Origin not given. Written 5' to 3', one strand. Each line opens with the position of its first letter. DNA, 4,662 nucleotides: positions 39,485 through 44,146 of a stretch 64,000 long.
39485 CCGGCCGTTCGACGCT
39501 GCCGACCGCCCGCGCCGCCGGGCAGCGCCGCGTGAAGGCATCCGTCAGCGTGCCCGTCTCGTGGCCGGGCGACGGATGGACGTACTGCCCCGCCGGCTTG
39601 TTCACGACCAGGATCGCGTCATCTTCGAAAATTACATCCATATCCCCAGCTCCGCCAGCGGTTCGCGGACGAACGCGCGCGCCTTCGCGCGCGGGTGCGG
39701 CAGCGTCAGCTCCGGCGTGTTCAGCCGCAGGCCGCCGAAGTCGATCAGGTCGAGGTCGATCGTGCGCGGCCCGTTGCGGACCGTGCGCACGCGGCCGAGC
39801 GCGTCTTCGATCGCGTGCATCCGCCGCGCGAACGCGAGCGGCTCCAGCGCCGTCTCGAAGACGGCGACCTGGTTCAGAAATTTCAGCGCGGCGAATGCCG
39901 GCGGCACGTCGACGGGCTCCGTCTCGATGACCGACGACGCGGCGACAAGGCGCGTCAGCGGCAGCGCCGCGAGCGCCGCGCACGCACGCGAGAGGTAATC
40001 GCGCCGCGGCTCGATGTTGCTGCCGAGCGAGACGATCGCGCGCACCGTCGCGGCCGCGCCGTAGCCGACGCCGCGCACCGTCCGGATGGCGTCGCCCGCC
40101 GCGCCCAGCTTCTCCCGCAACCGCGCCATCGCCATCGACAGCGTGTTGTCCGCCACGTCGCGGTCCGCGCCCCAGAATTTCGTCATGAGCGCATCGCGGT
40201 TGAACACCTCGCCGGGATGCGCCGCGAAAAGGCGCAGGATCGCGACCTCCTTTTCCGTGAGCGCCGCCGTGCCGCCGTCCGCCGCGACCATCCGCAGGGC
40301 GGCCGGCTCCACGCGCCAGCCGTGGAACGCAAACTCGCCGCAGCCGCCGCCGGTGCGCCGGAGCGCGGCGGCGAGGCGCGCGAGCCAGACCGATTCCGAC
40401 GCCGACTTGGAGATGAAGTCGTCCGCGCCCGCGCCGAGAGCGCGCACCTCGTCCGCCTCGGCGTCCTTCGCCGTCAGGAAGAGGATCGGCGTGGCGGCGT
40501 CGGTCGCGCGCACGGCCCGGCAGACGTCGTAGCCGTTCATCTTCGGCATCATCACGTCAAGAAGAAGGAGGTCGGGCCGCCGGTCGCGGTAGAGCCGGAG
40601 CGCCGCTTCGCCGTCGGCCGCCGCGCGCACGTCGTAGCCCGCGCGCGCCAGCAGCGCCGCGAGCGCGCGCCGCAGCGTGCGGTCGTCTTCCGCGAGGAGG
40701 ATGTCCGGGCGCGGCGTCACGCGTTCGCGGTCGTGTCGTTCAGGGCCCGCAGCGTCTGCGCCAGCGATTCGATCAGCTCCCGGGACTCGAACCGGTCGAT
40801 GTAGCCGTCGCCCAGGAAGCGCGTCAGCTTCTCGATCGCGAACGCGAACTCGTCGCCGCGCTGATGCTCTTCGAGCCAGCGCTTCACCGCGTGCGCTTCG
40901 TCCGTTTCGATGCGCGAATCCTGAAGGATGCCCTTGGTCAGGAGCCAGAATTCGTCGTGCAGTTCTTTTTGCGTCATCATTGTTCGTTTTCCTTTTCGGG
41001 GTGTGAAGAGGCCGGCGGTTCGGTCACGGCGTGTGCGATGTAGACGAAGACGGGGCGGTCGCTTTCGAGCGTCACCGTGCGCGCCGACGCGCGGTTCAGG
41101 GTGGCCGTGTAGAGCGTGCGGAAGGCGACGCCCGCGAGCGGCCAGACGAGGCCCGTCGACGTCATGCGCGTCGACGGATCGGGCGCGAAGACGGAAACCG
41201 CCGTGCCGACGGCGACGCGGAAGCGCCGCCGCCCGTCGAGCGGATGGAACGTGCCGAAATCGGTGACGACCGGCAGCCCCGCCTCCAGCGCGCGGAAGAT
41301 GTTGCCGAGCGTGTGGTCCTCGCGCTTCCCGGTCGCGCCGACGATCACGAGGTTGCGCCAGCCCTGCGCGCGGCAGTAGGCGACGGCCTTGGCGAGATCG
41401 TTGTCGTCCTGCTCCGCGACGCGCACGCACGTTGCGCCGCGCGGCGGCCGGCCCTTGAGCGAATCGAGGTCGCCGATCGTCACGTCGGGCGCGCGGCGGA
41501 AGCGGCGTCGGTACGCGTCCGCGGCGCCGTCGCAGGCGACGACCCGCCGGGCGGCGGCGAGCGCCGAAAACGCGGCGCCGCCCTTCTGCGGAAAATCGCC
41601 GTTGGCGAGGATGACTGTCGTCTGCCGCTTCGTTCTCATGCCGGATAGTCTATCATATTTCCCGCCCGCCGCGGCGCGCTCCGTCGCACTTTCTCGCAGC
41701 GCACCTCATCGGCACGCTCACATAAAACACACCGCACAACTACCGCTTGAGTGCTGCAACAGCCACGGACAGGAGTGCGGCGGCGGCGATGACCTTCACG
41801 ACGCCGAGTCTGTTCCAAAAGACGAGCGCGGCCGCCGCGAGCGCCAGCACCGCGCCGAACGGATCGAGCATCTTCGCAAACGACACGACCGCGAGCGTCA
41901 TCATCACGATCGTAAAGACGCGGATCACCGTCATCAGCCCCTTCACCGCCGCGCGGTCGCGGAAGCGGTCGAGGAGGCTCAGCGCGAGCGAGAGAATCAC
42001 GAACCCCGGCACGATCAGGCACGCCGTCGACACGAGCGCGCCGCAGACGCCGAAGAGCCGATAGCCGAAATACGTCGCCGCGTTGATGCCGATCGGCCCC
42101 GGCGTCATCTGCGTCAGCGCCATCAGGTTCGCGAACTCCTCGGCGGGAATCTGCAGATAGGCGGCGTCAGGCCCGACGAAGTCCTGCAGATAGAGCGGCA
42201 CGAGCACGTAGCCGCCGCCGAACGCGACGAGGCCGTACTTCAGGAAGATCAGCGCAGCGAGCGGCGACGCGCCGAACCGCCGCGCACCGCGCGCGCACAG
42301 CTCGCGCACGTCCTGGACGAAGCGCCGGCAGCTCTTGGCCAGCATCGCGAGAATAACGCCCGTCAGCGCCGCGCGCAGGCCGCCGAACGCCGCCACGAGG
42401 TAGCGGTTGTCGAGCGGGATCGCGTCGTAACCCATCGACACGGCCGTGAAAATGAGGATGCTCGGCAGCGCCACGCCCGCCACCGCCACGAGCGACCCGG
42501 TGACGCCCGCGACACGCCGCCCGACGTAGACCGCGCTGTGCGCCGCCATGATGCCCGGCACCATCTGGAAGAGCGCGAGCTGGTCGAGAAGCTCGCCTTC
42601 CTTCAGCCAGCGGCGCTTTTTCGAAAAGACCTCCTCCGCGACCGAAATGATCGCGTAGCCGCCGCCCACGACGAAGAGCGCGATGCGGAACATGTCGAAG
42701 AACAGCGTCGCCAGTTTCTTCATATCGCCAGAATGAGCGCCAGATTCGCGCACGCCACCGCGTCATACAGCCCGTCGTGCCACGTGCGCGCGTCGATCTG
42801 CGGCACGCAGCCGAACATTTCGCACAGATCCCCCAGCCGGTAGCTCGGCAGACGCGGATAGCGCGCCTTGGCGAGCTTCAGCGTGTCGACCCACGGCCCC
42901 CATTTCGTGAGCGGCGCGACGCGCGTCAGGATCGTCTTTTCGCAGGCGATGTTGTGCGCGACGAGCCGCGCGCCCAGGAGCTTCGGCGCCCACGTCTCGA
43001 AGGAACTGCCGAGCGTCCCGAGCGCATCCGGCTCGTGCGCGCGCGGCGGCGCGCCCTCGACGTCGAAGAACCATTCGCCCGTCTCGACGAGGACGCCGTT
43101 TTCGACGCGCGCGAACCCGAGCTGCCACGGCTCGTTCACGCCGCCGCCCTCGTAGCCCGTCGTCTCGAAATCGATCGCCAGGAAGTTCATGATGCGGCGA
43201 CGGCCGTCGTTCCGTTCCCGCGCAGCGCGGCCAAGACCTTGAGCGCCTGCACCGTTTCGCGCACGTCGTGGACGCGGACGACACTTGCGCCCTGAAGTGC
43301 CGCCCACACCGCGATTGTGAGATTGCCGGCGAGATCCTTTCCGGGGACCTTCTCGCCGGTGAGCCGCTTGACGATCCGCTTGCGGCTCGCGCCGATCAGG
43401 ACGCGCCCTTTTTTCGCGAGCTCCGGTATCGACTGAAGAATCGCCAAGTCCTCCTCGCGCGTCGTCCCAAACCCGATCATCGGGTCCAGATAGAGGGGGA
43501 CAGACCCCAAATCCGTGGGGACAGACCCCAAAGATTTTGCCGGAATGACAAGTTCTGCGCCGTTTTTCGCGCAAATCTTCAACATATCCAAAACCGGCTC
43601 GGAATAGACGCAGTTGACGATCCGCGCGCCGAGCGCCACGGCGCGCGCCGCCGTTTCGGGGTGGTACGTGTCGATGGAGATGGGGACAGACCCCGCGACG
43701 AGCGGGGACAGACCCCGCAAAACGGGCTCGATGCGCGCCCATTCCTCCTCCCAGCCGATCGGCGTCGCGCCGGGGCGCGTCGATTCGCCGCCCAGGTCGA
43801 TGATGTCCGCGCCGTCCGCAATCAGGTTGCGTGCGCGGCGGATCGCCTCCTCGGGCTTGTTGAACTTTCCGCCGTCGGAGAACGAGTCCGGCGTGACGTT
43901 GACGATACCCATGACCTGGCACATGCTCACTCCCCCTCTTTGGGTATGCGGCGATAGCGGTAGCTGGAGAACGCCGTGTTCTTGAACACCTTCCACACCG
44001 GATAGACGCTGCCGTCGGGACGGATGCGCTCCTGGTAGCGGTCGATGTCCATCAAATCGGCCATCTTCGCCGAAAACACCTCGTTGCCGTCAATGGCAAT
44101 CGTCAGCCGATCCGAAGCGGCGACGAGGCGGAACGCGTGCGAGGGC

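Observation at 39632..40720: In-frame fusion of an OmpR-type response regulator to HPPK (FolK)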

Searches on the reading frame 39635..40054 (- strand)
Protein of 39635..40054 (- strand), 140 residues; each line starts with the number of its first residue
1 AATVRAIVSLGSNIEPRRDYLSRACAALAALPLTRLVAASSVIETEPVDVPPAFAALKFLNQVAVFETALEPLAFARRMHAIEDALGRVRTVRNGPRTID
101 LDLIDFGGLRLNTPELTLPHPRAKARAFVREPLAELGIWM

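Call 22: find_related_loci(query=A2, collection=genome_contigs, flank=10000)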
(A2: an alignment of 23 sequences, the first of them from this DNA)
Query A2 (137 aa) in genome_contigs; peptide patterns used: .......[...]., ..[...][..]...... (x = any residue, [..] = any of these).
600 stretches matched a pattern (row limit reached: there are more); 596 encode a relative of the query (tblastn E <= 1e-3); the best 80 are kept; 80 distinct loci.
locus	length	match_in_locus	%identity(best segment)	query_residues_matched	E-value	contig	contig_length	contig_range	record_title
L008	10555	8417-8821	75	1-135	3e-63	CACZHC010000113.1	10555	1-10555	uncultured bacterium isolate RUG12612 genome assembly, contig: RUG12612_asm_113, whole genome shotgun sequence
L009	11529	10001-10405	75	1-135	2e-63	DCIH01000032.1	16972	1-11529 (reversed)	MAG TPA_asm: Verrucomicrobia bacterium UBA1731 UBA1731_contig_20809, whole genome shotgun sequence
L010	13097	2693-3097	75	1-135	2e-63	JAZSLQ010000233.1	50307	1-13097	MAG: Kiritimatiellia bacterium isolate T1900044557_TS20190023.MAGScoT_cleanbin_000052 SGB_318_k141_39556, whole genome s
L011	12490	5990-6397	80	2-137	6e-63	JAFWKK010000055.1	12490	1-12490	MAG: Kiritimatiellae bacterium isolate RGIG5820 Sheep_Ileum.Co__c440035, whole genome shotgun sequence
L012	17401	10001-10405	74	1-135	3e-62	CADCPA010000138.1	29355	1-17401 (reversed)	uncultured bacterium isolate RUG14841 genome assembly, contig: RUG14841_asm_138, whole genome shotgun sequence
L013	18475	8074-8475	75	2-135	3e-62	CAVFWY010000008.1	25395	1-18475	Gemmiger sp. isolate H07675-L1_cleanbin_000058 genome assembly, contig: Spades_H07675-L1_contig_1573, whole genome shotg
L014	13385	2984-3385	75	2-135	2e-60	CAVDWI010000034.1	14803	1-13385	Barnesiella intestinihominis isolate H07648-L1_cleanbin_000041 genome assembly, contig: Spades_H07648-L1_contig_2710, wh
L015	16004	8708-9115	71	2-137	5e-59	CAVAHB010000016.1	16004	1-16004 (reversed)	Faecalibacterium sp. CAG:74 isolate H07660-L1_cleanbin_000019 genome assembly, contig: Spades_H07660-L1_contig_1383, who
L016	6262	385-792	68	2-137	7e-58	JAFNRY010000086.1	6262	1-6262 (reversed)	MAG: Kiritimatiellae bacterium isolate RGIG68 Dairy_cattle_Abomasum-6__c214026, whole genome shotgun sequence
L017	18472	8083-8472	72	4-133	6e-58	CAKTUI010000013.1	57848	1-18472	MAG: uncultured Kiritimatiellaeota bacterium isolate REFINED_METABAT215_TOP10_CONTIGS_1500_ASSEMBLY_K77_MERGED__Hadza_Mo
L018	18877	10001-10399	71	1-133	7e-58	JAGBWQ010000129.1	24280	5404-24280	MAG: Kiritimatiellae bacterium isolate RGIG9514 Yak_Cecum.Co__c3721594, whole genome shotgun sequence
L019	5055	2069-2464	67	2-133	5e-58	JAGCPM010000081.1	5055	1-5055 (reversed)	MAG: Kiritimatiellae bacterium isolate RGIG10004 Yak_Reticulum-4__c322359, whole genome shotgun sequence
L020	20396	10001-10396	70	2-133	3e-57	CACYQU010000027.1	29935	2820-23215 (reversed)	uncultured bacterium isolate RUG12190 genome assembly, contig: RUG12190_asm_27, whole genome shotgun sequence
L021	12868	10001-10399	69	1-133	1e-56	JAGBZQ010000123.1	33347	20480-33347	MAG: Kiritimatiellae bacterium isolate RGIG9592 Yak_Colon.Co__c3153810, whole genome shotgun sequence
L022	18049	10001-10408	66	2-137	3e-56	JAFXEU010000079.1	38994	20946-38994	MAG: Kiritimatiellae bacterium isolate RGIG6350 Sheep_Rectum-4__c677452, whole genome shotgun sequence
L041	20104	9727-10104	52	4-133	3e-32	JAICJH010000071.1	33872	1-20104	MAG: Bryobacteraceae bacterium isolate GZL_FP_2_bin.159 k141_4652526_length_33872_cov_11.9853, whole genome shotgun sequ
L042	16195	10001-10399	47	2-136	1e-31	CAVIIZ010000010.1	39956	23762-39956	bacterium isolate H07616-L1_cleanbin_000021 genome assembly, contig: Spades_H07616-L1_contig_570, whole genome shotgun s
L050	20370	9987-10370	52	4-133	1e-29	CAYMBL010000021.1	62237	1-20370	MAG TPA_asm: uncultured Planctomycetales bacterium isolate SRP287051_co1_149 genome assembly, contig: NODE_984_length_62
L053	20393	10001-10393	43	3-136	3e-28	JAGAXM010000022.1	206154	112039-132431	MAG: Clostridiales bacterium isolate RGIG8863 Water_deer_Omasum-3__c157810, whole genome shotgun sequence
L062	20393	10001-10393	43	3-136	2e-27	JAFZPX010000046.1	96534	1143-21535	MAG: Clostridiales bacterium isolate RGIG7990 Water_buffalos_Rumen-1__c792343, whole genome shotgun sequence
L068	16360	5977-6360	47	3-133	3e-27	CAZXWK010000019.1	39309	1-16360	MAG TPA_asm: uncultured Eubacteriales bacterium isolate binchicken_co152_220 genome assembly, contig: NODE_1211_length_3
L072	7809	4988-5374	45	2-133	1e-26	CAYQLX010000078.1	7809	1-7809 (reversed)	MAG TPA_asm: uncultured Coriobacteriaceae bacterium isolate binchicken_co323_306 genome assembly, contig: NODE_10725_len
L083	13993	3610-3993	48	4-133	5e-25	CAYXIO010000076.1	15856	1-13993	MAG TPA_asm: uncultured Planctomycetales bacterium isolate binchicken_co16_149 genome assembly, contig: NODE_6201_length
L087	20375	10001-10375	39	5-133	6e-25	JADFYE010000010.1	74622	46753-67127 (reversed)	MAG: Candidatus Omnitrophota bacterium isolate nDJH6bin14 nDJH6_bin14_NODE_10_length_74622_cov_5.255252, whole genome sh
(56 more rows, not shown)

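Call 27: search_solved_structures(query=window:39635-40054:-, max_evalue=1e-12, show_alignments=5)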
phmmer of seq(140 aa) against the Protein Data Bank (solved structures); distinct sequences matched with E-value up to 1e-12: 24.
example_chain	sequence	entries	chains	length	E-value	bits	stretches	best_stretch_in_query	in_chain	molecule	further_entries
2qx0_A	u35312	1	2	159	5.2e-20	75.8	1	4-136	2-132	7,8-dihydro-6-hydroxymethylpterin-pyrophosphokinase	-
8sk1_A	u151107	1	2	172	1.5e-19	74.3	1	6-136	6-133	2-amino-4-hydroxy-6-hydroxymethyldihydropteridine diphosphokinase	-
1cbk_A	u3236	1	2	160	2.4e-16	63.9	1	4-136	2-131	PROTEIN (7,8-DIHYDRO-6-HYDROXYMETHYLPTERIN-PYROPHOSPHOKINASE)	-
3hd2_A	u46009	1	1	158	2.5e-16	63.9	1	6-136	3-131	2-amino-4-hydroxy-6-hydroxymethyldihydropteridine pyrophosphokinase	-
5etk_A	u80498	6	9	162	5.1e-16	62.9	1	4-136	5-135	2-amino-4-hydroxy-6-hydroxymethyldihydropteridine pyrophosphokinase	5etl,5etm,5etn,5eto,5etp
1tmj_A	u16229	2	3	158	6.2e-16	62.6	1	6-136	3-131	2-amino-4-hydroxy-6-hydroxymethyldihydropteridine pyrophosphokinase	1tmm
4m5g_A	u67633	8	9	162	8.3e-16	62.2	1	6-136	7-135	2-amino-4-hydroxy-6-hydroxymethyldihydropteridine pyrophosphokinase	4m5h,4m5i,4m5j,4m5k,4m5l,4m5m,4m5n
8sif_A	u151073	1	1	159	9e-16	62.1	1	6-136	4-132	2-amino-4-hydroxy-6-hydroxymethyldihydropteridine pyrophosphokinase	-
1dy3_A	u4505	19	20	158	1e-15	61.9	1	6-136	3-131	2-amino-4-hydroxy-6-hydroxymethyldihydropteridine pyrophosphokinase | 6-HYDROXYMETHYL-7,8-DIHYDROPTERIN PYROPHOSPHOKINASE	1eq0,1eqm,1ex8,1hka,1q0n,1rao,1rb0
3hsd_A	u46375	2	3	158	2.8e-15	60.5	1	6-136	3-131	HPPK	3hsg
2cg8_A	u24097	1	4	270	5.4e-15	59.6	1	5-136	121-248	DIHYDRONEOPTERIN ALDOLASE 6-HYDROXYMETHYL-7,8-DIHYDROPTERIN SYNTHASE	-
3kue_A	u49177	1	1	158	7e-15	59.2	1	6-136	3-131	2-amino-4-hydroxy-6-hydroxymethyldihydropteridine pyrophosphokinase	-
1hq2_A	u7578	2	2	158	7.3e-15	59.2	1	6-136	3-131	6-HYDROXYMETHYL-7,8-DIHYDROPTERIN PYROPHOSPHOKINASE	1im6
1f9h_A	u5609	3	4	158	7.4e-15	59.1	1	6-136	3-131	6-HYDROXYMETHYL-7,8-DIHYDROPTERIN PYROPHOSPHOKINASE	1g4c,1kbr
3hsj_A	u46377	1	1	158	1e-14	58.7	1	6-136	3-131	HPPK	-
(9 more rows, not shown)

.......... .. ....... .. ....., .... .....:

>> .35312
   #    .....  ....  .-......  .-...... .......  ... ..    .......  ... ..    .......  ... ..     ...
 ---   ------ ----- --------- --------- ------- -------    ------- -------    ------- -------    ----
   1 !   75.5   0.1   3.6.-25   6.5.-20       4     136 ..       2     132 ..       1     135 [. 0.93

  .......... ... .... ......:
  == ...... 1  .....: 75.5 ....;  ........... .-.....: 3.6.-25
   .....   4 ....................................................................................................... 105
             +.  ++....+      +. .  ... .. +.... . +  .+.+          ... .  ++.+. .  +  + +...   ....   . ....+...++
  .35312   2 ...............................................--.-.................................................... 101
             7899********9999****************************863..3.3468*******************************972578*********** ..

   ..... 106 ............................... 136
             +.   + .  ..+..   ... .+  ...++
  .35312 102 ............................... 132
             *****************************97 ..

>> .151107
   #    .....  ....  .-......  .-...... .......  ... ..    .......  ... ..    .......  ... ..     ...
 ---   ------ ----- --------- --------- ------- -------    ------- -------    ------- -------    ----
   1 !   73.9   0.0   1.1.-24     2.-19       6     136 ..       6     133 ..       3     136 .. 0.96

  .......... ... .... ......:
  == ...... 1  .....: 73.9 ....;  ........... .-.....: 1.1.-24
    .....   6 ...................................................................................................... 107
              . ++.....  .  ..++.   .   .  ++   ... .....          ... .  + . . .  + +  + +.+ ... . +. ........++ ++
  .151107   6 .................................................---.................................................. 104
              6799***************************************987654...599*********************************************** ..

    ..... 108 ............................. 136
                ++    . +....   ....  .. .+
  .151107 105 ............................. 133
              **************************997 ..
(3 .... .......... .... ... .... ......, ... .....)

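Call 65: search_protein_families(library=pfam, proteins=[L041:8842-10218:+, L042:9149-10477:+, L050:9510-10430:+, L053:9623-10444:+, L062:9620-10450:+, L068:5911-6792:+, L072:4085-5452:+, L083:3277-4071:+, L087:8675-10381:+], max_evalue=0.0001)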
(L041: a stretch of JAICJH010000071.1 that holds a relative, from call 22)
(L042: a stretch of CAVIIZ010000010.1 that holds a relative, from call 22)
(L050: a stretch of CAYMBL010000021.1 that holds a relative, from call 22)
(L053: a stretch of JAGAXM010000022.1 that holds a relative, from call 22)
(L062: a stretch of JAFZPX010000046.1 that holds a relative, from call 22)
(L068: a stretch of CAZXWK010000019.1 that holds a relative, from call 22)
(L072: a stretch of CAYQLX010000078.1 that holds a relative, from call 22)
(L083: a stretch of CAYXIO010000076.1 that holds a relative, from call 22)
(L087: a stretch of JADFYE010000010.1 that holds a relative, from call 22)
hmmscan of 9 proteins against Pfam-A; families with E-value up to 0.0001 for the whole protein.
L041:8842-10218:+ (459 aa): 1 family
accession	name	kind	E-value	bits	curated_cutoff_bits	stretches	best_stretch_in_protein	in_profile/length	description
PF01288.25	HPPK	-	1.1e-39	135.8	25.7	1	296-423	1-116/116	7,8-dihydro-6-hydroxymethylpterin-pyrophosphokinase (HPPK)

L042:9149-10477:+ (443 aa): 2 families
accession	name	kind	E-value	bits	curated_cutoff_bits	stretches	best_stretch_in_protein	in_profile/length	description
PF00809.28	Pterin_bind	-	4.7e-83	279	25.5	1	32-271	1-244/244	Pterin binding enzyme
PF01288.25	HPPK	-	2.8e-35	121.6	25.7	1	288-414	2-115/116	7,8-dihydro-6-hydroxymethylpterin-pyrophosphokinase (HPPK)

L050:9510-10430:+ (307 aa): 1 family
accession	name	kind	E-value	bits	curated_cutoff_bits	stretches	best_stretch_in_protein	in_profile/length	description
PF01288.25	HPPK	-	1.4e-35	122.6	25.7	1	160-288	1-115/116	7,8-dihydro-6-hydroxymethylpterin-pyrophosphokinase (HPPK)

L053:9623-10444:+ (274 aa): 2 families
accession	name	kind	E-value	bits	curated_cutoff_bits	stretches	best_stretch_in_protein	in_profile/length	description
PF01288.25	HPPK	-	8e-41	139.5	25.7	1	128-254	1-114/116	7,8-dihydro-6-hydroxymethylpterin-pyrophosphokinase (HPPK)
PF02152.23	FolB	-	1.3e-32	113.1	31.8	1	9-120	1-112/113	Dihydroneopterin aldolase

L062:9620-10450:+ (277 aa): 2 families
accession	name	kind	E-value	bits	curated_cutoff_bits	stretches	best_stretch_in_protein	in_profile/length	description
PF01288.25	HPPK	-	1.2e-39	135.7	25.7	1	129-255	1-114/116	7,8-dihydro-6-hydroxymethylpterin-pyrophosphokinase (HPPK)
PF02152.23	FolB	-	1.5e-29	103.2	31.8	1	10-122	1-113/113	Dihydroneopterin aldolase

L068:5911-6792:+ (294 aa): 1 family
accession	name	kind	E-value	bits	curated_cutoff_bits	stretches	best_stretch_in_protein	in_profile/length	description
PF01288.25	HPPK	-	3.8e-37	127.7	25.7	1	24-152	1-116/116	7,8-dihydro-6-hydroxymethylpterin-pyrophosphokinase (HPPK)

L072:4085-5452:+ (456 aa): 2 families
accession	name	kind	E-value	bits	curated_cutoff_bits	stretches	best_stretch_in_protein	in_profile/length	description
PF00809.28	Pterin_bind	-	1.7e-76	257.5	25.5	1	49-288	1-244/244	Pterin binding enzyme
PF01288.25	HPPK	-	5.5e-36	123.9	25.7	1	304-432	1-116/116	7,8-dihydro-6-hydroxymethylpterin-pyrophosphokinase (HPPK)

L083:3277-4071:+ (265 aa): 1 family
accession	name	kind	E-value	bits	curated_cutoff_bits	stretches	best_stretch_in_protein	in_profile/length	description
PF01288.25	HPPK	-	3.8e-39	134.1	25.7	1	112-240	1-115/116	7,8-dihydro-6-hydroxymethylpterin-pyrophosphokinase (HPPK)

L087:8675-10381:+ (569 aa): 2 families
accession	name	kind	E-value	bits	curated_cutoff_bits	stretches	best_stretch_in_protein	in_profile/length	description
PF01288.25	HPPK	-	9.3e-40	136.1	25.7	1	442-568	1-115/116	7,8-dihydro-6-hydroxymethylpterin-pyrophosphokinase (HPPK)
PF04140.19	ICMT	-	9.2e-05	23.2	24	1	321-390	29-94/95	Isoprenylcysteine carboxyl methyltransferase (ICMT) family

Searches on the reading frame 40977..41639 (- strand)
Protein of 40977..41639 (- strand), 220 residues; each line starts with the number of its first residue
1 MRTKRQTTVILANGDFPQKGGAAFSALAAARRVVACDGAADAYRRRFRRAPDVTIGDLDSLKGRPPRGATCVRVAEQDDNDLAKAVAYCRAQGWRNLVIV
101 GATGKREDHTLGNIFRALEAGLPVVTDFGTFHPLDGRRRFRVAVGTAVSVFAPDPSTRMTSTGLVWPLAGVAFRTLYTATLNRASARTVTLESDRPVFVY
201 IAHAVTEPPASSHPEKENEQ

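Call 4: search_protein_families(library=ncbifam, proteins=[window:40977-41639:-], max_evalue=0.01)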
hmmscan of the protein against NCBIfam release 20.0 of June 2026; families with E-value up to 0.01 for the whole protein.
window:40977-41639:- (220 aa): 1 family
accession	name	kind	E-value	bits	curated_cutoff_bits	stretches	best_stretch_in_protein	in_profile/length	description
TIGR01378.1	thi_PPkinase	equivalog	8e-25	87.5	76.4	1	9-196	2-201/206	thiamine diphosphokinase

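Call 5: search_protein_families(library=pfam, proteins=[window:40977-41639:-], max_evalue=0.01)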
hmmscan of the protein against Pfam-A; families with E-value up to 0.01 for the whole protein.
window:40977-41639:- (220 aa): 2 families
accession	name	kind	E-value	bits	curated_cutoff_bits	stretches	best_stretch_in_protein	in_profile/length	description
PF04263.21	TPK_catalytic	-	2.7e-17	63.2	30.7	1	28-118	6-102/113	Thiamin pyrophosphokinase, catalytic domain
PF21275.2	Thi_PPkinase_C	-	1.7e-10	41.1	27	1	129-200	1-69/69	Thiamin pyrophosphokinase, substrate-binding domain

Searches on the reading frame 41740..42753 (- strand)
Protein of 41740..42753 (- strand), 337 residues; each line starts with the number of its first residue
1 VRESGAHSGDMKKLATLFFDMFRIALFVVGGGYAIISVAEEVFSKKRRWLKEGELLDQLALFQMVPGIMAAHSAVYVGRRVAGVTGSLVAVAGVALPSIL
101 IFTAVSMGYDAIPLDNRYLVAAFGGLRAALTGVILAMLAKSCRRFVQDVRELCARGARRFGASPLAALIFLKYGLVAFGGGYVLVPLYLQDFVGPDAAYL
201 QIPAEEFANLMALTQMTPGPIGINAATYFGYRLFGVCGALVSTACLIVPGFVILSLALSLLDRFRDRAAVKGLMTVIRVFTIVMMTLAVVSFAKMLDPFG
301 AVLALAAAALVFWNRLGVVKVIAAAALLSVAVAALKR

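Call 5: search_protein_families(library=pfam, proteins=[window:41740-42753:-], max_evalue=0.01)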
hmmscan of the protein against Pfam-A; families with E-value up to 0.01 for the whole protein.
window:41740-42753:- (337 aa): 1 family
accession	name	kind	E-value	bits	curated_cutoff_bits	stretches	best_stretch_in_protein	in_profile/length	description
PF02417.20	Chromate_transp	-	1.6e-65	220.6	28.6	2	167-329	4-165/166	Chromate transporter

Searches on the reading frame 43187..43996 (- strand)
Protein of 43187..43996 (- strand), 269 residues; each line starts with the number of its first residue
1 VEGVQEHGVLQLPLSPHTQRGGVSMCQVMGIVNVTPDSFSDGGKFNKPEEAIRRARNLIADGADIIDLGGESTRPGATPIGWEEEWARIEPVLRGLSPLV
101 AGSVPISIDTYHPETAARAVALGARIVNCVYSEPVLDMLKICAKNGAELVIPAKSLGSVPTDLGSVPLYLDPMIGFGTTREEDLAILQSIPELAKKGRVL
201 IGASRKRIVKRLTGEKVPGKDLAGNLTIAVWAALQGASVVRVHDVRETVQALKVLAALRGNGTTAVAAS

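Call 5: search_protein_families(library=pfam, proteins=[window:43187-43996:-], max_evalue=0.01)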
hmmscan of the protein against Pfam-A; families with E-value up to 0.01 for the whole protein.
window:43187-43996:- (269 aa): 1 family
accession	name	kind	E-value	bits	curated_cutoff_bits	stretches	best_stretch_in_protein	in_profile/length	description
PF00809.28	Pterin_bind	-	7.9e-54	183.3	25.5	2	29-153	1-124/244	Pterin binding enzyme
